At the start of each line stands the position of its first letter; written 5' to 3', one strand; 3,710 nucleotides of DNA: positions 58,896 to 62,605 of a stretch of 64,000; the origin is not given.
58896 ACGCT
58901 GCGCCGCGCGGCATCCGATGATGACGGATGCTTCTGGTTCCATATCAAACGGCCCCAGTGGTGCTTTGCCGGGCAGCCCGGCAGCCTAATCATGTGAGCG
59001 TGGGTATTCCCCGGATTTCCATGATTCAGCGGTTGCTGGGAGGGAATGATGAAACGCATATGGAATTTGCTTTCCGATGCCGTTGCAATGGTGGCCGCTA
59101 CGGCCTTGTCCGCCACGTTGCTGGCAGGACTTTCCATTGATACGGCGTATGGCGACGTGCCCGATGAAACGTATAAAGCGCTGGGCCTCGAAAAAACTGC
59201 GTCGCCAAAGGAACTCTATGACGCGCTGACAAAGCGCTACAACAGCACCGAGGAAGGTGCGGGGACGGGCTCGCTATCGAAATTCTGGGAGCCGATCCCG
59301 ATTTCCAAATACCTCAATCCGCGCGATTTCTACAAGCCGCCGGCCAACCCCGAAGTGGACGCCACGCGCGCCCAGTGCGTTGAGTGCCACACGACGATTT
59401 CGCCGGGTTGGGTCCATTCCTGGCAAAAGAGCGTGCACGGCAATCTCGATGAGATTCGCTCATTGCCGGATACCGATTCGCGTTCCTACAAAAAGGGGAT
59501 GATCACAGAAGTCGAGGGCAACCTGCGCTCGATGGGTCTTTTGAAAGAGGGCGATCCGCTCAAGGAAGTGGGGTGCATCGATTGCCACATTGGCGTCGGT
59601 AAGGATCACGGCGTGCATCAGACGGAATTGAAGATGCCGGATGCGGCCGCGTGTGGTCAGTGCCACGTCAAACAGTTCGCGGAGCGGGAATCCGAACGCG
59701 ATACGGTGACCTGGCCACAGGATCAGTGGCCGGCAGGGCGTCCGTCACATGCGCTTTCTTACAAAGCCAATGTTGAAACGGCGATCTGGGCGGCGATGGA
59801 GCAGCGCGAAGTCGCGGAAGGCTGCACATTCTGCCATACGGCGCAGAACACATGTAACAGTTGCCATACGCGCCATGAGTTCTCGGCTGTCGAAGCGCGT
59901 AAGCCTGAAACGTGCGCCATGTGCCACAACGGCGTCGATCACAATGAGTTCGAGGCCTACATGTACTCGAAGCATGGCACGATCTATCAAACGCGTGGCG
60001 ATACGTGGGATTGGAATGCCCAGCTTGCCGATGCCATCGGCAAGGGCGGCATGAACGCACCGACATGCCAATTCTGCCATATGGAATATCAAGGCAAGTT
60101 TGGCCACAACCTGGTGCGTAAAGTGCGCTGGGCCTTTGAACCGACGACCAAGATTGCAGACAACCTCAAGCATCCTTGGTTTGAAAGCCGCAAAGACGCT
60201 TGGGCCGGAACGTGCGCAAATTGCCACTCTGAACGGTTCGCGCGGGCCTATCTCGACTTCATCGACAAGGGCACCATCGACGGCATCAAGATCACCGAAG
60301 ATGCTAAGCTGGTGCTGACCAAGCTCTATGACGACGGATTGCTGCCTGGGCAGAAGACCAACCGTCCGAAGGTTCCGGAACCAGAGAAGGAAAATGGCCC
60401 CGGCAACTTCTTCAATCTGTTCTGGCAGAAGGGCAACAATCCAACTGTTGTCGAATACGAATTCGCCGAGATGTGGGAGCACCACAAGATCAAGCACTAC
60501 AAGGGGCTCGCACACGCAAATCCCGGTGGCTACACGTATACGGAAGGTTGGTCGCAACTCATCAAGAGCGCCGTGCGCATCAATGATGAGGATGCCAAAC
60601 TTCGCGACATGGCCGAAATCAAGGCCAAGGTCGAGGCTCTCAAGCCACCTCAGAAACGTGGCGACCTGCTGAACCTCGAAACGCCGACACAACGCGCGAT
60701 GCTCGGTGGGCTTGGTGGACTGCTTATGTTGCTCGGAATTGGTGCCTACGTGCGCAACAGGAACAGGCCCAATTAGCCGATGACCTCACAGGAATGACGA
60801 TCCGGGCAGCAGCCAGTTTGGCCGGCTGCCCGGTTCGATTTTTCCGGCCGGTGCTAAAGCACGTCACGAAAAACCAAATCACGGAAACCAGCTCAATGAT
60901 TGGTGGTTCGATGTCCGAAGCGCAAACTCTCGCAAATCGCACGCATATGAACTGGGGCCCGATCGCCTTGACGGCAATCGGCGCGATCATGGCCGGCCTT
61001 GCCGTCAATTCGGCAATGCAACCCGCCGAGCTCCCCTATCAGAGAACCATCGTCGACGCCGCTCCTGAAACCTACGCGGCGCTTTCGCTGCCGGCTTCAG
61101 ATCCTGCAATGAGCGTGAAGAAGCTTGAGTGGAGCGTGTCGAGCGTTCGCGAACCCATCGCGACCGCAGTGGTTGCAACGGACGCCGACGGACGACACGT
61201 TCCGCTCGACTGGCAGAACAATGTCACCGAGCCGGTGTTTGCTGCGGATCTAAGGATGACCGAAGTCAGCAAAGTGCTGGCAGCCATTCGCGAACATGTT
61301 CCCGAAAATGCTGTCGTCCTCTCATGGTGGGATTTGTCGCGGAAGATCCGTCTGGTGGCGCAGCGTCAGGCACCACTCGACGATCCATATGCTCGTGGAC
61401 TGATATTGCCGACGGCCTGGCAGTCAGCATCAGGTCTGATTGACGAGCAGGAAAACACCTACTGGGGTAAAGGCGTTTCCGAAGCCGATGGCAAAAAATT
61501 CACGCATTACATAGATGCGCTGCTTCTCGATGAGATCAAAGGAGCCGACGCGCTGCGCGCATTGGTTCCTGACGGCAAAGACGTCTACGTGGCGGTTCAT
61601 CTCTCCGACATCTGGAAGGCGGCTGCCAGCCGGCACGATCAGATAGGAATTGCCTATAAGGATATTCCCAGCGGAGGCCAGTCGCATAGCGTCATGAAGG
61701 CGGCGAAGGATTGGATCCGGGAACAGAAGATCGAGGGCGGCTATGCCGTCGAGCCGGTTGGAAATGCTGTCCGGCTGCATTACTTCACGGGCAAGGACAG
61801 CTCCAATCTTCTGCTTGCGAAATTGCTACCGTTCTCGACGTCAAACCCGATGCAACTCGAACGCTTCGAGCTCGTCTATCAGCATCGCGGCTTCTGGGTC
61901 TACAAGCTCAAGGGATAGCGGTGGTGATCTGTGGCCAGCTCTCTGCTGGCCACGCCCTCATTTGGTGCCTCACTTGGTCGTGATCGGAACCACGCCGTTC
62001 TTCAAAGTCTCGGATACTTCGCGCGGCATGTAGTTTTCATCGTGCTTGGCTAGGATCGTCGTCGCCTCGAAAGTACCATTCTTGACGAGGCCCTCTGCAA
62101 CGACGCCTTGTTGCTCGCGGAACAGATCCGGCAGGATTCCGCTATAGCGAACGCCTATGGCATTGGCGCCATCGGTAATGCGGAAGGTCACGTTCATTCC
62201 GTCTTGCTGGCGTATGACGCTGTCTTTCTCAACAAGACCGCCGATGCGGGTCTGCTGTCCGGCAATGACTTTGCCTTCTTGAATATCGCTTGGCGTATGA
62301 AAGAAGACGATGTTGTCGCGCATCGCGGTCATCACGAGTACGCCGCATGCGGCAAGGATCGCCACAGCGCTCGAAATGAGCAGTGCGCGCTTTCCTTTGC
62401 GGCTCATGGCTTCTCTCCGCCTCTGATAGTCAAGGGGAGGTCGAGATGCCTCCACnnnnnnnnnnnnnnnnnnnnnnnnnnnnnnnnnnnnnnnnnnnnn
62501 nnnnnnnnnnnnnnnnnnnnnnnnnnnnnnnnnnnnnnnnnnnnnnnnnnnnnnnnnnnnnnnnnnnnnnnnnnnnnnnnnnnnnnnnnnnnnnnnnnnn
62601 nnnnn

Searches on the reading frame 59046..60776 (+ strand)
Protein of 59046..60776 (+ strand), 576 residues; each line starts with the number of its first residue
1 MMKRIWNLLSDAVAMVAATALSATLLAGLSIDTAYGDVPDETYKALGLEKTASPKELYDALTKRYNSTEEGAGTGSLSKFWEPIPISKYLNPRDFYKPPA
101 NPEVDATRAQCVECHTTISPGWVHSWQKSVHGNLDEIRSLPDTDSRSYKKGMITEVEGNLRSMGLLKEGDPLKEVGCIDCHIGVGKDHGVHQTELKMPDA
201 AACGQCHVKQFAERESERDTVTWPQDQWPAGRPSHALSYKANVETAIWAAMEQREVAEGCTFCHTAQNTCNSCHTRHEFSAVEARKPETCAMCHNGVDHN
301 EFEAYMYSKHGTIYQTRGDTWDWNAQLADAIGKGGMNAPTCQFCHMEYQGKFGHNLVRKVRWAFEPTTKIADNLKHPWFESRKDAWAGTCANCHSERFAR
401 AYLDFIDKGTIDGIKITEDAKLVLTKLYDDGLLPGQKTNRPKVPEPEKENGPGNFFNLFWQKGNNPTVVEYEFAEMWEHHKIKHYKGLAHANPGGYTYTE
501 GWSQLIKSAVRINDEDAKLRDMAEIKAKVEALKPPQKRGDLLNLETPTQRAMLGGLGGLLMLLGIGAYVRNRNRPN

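Call 3: search_protein_families(library=pfam, proteins=[window:59046-60776:+], max_evalue=0.01)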
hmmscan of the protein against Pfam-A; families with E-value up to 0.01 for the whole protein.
window:59046-60776:+ (576 aa): 3 families
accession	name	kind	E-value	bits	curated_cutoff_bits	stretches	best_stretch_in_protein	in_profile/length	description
PF13447.11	Multi-haem_cyto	-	2.1e-149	496.6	21.9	1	173-441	1-269/269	Seven times multi-haem cytochrome CxxCH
PF14522.11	Cytochrome_C7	-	1.5e-07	31.6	24.8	1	174-214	13-55/67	Cytochrome c7 and related cytochrome c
PF09699.15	Paired_CXXCH_1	-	2.6e-06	27.4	20.6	1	171-210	3-39/41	Doubled CXXCH motif (Paired_CXXCH_1)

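Call 4: search_protein_families(library=ncbifam, proteins=[window:59046-60776:+], max_evalue=0.01)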
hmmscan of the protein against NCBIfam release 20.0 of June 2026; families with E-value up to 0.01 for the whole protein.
window:59046-60776:+ (576 aa): 3 families
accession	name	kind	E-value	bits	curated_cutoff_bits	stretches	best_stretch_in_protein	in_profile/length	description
NF052343.1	hydrazine_HDH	equivalog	2.9e-47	161.3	900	2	182-432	147-382/564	hydrazine dehydrogenase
NF041198.1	UshA_like_PCGU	equivalog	7.4e-05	21.5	275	1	107-210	407-511/519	UshA-like (seleno)protein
TIGR04257.1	nanowire_3heme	domain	0.0019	18.3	40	0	173-210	22-61/75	c(7)-type cytochrome triheme domain-containing protein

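Call 21: find_homologous_proteins(query=window:59046-60776:+, max_evalue=1e-20)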
Query window:59046-60776:+ (576 aa): 626 proteins with E <= 1e-20 among 8000 candidates; the best 120 are listed.
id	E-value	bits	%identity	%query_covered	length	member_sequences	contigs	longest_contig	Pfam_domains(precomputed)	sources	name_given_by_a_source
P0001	0.0e+0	1377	99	100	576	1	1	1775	PF09699.16,PF13447.12,PF14522.12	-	-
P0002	0.0e+0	1351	100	98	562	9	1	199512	PF09699.16,PF13447.12,PF14522.12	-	-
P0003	0.0e+0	1224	87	99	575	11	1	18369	PF09699.16,PF13447.12,PF22113.2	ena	-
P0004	0.0e+0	1169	82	99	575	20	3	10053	PF13447.12,PF14522.12,PF22113.2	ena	-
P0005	0.0e+0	1153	82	99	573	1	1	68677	PF13447.12,PF14522.12,PF22113.2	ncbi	-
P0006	0.0e+0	1146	81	100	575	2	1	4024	PF13447.12,PF14522.12,PF22113.2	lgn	-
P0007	0.0e+0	1137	82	95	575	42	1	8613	PF09699.16,PF13447.12,PF14522.12,PF22113.2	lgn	-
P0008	0.0e+0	1126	79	100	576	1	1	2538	PF13447.12,PF22113.2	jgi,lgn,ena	-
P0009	0.0e+0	1120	82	95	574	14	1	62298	PF09699.16,PF13447.12,PF14522.12,PF22113.2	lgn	-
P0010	0.0e+0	1117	81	95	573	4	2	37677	PF09699.16,PF13447.12,PF14522.12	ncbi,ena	-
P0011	0.0e+0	1113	79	99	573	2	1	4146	PF13447.12,PF14522.12,PF22113.2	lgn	-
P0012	0.0e+0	1111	83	94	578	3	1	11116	PF09699.16,PF13447.12,PF22113.2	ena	-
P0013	0.0e+0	1110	80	94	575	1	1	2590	PF09699.16,PF13447.12,PF14522.12,PF22113.2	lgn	-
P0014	0.0e+0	1110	81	95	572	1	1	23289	PF09699.16,PF13447.12,PF14522.12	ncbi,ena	-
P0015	0.0e+0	1107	83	91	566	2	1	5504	PF09699.16,PF13447.12,PF14522.12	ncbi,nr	ncbi:MAG: hydroxylamine reductase, partial [Rhizobiales bacterium]|nr:hydroxylamine reductase [Hypho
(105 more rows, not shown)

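Call 23: find_related_loci(query=A1, collection=genome_contigs, flank=10000)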
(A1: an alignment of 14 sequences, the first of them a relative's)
Query A1 (562 aa) in genome_contigs; peptide patterns used: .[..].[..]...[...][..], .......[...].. (x = any residue, [..] = any of these).
173 stretches matched a pattern; 137 encode a relative of the query (tblastn E <= 1e-3); the best 80 are kept; 80 distinct loci.
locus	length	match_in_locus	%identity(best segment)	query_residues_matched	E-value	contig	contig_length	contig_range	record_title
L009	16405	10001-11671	88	6-562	0e+0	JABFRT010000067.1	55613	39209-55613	MAG: Hyphomicrobium sp. isolate P-RSF-NP-07 c_000000000414, whole genome shotgun sequence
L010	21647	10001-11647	89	14-562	0e+0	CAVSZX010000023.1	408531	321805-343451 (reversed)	MAG: uncultured Alphaproteobacteria bacterium isolate MFD04651.bin.2.8 genome assembly, contig: contig_4414, whole genom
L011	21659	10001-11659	89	8-560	0e+0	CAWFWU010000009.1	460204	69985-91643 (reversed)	MAG: uncultured Alphaproteobacteria bacterium isolate MFD04651.bin.1.45 genome assembly, contig: contig_22567, whole gen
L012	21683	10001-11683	83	2-562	0e+0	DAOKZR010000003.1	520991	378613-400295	MAG TPA_asm: Hyphomicrobium sp. isolate AMR_MDS_0055 NODE_6_length_520991_cov_16.163590, whole genome shotgun sequence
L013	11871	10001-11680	83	1-560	0e+0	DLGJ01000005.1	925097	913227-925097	MAG TPA_asm: Hyphomicrobiaceae bacterium UBA7697 UBA7697_contig_12, whole genome shotgun sequence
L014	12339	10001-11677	81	1-557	0e+0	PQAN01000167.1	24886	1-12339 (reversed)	MAG: Methylocystaceae bacterium isolate FeB_33 contig_10814, whole genome shotgun sequence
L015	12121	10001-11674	83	1-560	0e+0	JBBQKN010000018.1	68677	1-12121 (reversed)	MAG: Hyphomicrobiales bacterium isolate Co_metawrap_586 Cmw_586_k141_7743483_length_68677_cov_15.9095, whole genome shot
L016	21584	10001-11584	84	14-539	0e+0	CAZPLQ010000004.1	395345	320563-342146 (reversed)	MAG TPA_asm: uncultured Hyphomicrobium sp. isolate binchicken_co242_102 genome assembly, contig: NODE_55_length_395345_c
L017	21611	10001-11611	81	20-558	0e+0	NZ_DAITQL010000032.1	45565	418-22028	MAG: Hyphomicrobium sp. isolate CTOTU46465 NODE_205_length_45565_cov_8.702813, whole genome shotgun sequence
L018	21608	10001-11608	83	23-558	0e+0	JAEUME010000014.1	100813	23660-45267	MAG: Hyphomicrobium sp. isolate new MAG-139 k141_1161180, whole genome shotgun sequence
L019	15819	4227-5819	82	2-536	0e+0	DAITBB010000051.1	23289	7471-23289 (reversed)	MAG TPA_asm: Hyphomicrobium sp. isolate CTOTU46462 NODE_551_length_23289_cov_6.100026, whole genome shotgun sequence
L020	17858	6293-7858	84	14-536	0e+0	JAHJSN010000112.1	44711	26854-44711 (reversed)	MAG: Alphaproteobacteria bacterium isolate OS_PC_MetaG.mb.200 OS_PC_MetaG.mb.200_k141_365914, whole genome shotgun seque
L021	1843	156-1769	82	3-538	0e+0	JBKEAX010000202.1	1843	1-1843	MAG: Hyphomicrobiaceae bacterium isolate VLC_087 k121_6613835, whole genome shotgun sequence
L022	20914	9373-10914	84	22-536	0e+0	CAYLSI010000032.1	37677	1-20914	MAG TPA_asm: uncultured Hyphomicrobium sp. isolate binchicken_co179_164 genome assembly, contig: NODE_2850_length_37677_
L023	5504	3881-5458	83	13-539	0e+0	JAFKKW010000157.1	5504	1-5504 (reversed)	MAG: Hyphomicrobiales bacterium isolate SCN18_30_10_14_R3_P_65_8 SCN18_30_10_14_R3_P_scaffold_4948, whole genome shotgun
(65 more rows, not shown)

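Call 36: search_dna_similar(query=window:59046-60776:+, collection=plasmids, mode=protein, max_rows=30, max_evalue=1e-30)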
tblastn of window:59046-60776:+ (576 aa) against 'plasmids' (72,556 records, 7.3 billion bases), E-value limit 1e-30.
Records with a match: 1; places in all: 1; records where one place covers at least 80% of the query: 1.
Best place of each record, by identity: 60-80% 1.
By first word of the organism name: Ruegeria 1.
By predicted mobility (MOB-suite, as given by PLSDB): non-mobilizable 1.
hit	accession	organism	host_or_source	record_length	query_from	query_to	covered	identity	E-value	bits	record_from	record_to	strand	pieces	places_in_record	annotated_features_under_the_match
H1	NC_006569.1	Ruegeria pomeroyi DSS-3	-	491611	31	533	87%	62.6%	0e+0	711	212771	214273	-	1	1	multiheme c-type cytochrome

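Call 37: get_annotated_region(hit=H1, flank=12000)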
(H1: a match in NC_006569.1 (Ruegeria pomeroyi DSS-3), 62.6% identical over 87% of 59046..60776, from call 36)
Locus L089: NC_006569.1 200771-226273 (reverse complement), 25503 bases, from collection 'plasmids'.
description: Ruegeria pomeroyi DSS-3 megaplasmid, complete sequence
organism: Ruegeria pomeroyi DSS-3 (NCBI taxid 246200)
taxonomy: Bacteria; Pseudomonadota; Alphaproteobacteria; Rhodobacterales; Roseobacteraceae; Ruegeria; Ruegeria pomeroyi; Ruegeria pomeroyi DSS-3
host: -; source: -; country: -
typing (MOB-suite, as given by PLSDB): non-mobilizable; replicon rep_cluster_95
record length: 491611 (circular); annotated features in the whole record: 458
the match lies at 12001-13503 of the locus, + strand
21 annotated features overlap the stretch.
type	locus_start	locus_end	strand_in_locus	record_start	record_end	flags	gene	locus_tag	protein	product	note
CDS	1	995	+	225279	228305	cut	-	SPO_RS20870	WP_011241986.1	adenylate/guanylate cyclase domain-containing protein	-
CDS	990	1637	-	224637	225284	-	-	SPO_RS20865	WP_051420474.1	Crp/Fnr family transcriptional regulator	GO:0006355 - regulation of DNA-templated transcription [Evidence IEA]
CDS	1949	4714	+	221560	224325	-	-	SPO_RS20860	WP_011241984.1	S8 family serine peptidase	GO:0006508 - proteolysis [Evidence IEA]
CDS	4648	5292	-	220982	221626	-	-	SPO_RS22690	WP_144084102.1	hypothetical protein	-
CDS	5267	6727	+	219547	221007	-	-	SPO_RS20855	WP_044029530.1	trypsin-like peptidase domain-containing protein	-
CDS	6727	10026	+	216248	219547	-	-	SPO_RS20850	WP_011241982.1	hypothetical protein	-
CDS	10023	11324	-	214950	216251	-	hisD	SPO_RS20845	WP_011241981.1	histidinol dehydrogenase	GO:0000105 - histidine biosynthetic process [Evidence IEA]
CDS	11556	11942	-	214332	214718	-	-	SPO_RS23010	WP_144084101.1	hypothetical protein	-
CDS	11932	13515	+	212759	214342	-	-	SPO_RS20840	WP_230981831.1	multiheme c-type cytochrome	-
CDS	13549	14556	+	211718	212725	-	haoB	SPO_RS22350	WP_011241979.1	hydroxylamine oxidation protein HaoB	-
CDS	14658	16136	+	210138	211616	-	-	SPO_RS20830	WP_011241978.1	PLP-dependent aminotransferase family protein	-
CDS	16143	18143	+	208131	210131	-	-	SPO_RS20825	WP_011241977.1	heme lyase CcmF/NrfE family subunit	-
CDS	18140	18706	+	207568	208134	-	-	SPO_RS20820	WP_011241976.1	DsbE family thiol:disulfide interchange protein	-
CDS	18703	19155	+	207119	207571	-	-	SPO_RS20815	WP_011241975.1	cytochrome c-type biogenesis protein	-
CDS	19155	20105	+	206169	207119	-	-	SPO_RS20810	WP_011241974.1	tetratricopeptide repeat protein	-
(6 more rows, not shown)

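Call 47: search_solved_structures(query=window:59046-60776:+, show_alignments=2, max_evalue=1e-10)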
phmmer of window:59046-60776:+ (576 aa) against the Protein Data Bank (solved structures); distinct sequences matched with E-value up to 1e-10: 7.
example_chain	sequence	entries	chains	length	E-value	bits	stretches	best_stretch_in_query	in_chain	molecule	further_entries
6m0p_A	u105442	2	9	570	7.7e-207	691.8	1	31-574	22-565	Aerobic hydroxylamine oxidoreductase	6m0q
4fas_A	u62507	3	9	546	6.6e-206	688.7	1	37-574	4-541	Hydroxylamine oxidoreductase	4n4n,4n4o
1fgj_A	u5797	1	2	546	1.9e-205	687.2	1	37-574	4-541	HYDROXYLAMINE OXIDOREDUCTASE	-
6h5l_A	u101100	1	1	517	1.3e-52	182.5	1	68-444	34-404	Similar to hydroxylamine oxidoreductase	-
4n4j_A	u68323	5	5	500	3.7e-45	157.9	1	161-530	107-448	hydroxylamine oxidoreductase | Similar to hydroxylamine oxidoreductase hao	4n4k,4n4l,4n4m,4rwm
6t5e_A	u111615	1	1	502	3.3e-43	151.4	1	167-529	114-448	Hydroxylamine oxidoreductase-like protein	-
6hif_G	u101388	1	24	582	5.2e-41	144.2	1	184-535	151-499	Hydrazine dehydrogenase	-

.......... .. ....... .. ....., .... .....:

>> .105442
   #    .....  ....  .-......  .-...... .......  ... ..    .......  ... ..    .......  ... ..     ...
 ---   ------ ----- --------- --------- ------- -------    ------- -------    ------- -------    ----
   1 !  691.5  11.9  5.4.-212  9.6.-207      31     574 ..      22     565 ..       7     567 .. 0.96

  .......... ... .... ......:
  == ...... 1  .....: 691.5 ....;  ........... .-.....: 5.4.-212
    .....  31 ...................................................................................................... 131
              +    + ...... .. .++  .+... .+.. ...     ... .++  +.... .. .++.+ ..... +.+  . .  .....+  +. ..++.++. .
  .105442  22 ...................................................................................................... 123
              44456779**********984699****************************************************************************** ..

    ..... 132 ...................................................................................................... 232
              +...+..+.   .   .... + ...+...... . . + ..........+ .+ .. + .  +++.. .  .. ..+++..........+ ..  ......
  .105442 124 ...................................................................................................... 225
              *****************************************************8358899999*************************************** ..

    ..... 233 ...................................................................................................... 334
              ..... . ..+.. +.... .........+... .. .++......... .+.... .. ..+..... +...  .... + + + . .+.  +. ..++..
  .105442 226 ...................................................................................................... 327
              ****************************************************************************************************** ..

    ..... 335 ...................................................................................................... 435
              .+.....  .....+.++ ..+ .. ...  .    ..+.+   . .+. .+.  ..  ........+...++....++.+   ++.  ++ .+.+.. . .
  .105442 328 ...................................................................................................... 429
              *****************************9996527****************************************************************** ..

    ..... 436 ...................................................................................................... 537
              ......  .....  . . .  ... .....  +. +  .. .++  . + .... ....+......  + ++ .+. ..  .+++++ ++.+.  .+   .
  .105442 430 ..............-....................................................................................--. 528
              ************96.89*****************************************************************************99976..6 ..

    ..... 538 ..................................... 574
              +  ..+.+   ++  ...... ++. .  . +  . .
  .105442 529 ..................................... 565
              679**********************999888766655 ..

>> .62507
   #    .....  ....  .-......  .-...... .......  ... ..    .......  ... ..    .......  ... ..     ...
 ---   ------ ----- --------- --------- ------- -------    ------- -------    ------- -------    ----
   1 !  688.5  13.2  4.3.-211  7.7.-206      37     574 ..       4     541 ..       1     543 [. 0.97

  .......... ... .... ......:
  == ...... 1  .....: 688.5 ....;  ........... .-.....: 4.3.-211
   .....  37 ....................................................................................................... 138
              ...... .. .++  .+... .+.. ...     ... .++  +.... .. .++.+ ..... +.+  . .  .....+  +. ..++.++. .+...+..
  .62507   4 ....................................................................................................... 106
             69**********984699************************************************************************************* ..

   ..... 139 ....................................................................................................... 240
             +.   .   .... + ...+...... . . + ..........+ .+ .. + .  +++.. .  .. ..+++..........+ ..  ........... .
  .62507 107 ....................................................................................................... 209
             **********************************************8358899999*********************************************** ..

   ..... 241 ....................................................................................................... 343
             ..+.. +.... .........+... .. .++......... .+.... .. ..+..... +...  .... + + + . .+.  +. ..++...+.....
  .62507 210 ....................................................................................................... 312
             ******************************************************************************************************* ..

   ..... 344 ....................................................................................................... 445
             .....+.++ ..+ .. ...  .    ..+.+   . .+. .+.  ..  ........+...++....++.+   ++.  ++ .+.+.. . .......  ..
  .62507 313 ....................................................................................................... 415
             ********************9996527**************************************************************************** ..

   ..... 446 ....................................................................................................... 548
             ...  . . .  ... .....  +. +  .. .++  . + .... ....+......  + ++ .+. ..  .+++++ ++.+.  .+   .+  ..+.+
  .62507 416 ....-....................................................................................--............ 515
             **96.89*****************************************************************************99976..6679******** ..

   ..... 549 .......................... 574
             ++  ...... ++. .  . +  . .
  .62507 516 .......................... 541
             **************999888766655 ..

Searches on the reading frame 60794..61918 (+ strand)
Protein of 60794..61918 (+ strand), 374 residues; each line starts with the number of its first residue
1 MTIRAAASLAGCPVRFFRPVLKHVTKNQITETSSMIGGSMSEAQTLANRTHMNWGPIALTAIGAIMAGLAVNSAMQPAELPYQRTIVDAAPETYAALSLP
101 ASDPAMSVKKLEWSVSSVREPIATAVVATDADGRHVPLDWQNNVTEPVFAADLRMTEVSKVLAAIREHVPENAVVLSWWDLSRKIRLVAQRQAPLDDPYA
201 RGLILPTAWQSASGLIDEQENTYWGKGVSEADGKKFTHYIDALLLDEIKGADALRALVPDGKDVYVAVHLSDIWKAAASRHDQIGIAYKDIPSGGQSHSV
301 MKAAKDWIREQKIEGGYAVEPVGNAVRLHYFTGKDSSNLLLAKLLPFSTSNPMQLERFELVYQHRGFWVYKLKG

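Call 3: search_protein_families(library=pfam, proteins=[window:60794-61918:+], max_evalue=0.01)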
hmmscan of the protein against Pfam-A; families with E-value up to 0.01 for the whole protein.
window:60794-61918:+ (374 aa): 0 families

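Call 4: search_protein_families(library=ncbifam, proteins=[window:60794-61918:+], max_evalue=0.01)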
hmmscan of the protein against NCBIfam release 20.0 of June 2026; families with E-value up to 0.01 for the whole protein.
window:60794-61918:+ (374 aa): 1 family
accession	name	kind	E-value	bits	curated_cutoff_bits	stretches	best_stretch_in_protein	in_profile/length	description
TIGR04392.1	haoB_nitrify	equivalog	3.8e-83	279.7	200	1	57-372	4-320/320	hydroxylamine oxidation protein HaoB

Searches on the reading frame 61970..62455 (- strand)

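Call 3: search_protein_families(library=pfam, proteins=[window:61970-62455:-], max_evalue=0.01)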
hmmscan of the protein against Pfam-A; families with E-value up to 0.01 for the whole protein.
window:61970-62455:- (161 aa): 1 family
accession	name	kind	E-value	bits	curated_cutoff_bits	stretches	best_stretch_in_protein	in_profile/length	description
PF03100.22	CcmE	-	7.3e-34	116.5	24.6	1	49-144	1-98/99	CcmE domain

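Call 4: search_protein_families(library=ncbifam, proteins=[window:61970-62455:-], max_evalue=0.01)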
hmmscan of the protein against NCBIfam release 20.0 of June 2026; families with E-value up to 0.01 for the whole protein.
window:61970-62455:- (161 aa): 8 families
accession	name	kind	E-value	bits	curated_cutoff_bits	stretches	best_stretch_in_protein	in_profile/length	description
NF009731.0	PRK13254.1-5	equivalog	1.7e-53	180.4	152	1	17-153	1-137/155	cytochrome c maturation protein CcmE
NF009729.0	PRK13254.1-3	equivalog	1.8e-50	170.6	171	1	17-153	2-139/155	cytochrome c maturation protein CcmE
NF009727.0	PRK13254.1-1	equivalog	4.7e-46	156.1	126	1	17-150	2-135/144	cytochrome c maturation protein CcmE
NF009638.0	PRK13165.1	equivalog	2.6e-38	131.1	186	1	19-153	4-145/161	cytochrome c maturation protein CcmE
NF009730.0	PRK13254.1-4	equivalog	9.9e-37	126.4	310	1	14-154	20-159/165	cytochrome c maturation protein CcmE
NF009728.0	PRK13254.1-2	equivalog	1.1e-34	119.4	221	1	25-152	8-137/153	cytochrome c maturation protein CcmE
NF009637.0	PRK13159.1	equivalog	1.3e-34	119.5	247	1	19-155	5-140/156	cytochrome c maturation protein CcmE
NF009635.0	PRK13150.1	equivalog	3.5e-31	108.2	264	1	19-152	4-144/159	cytochrome c maturation protein CcmE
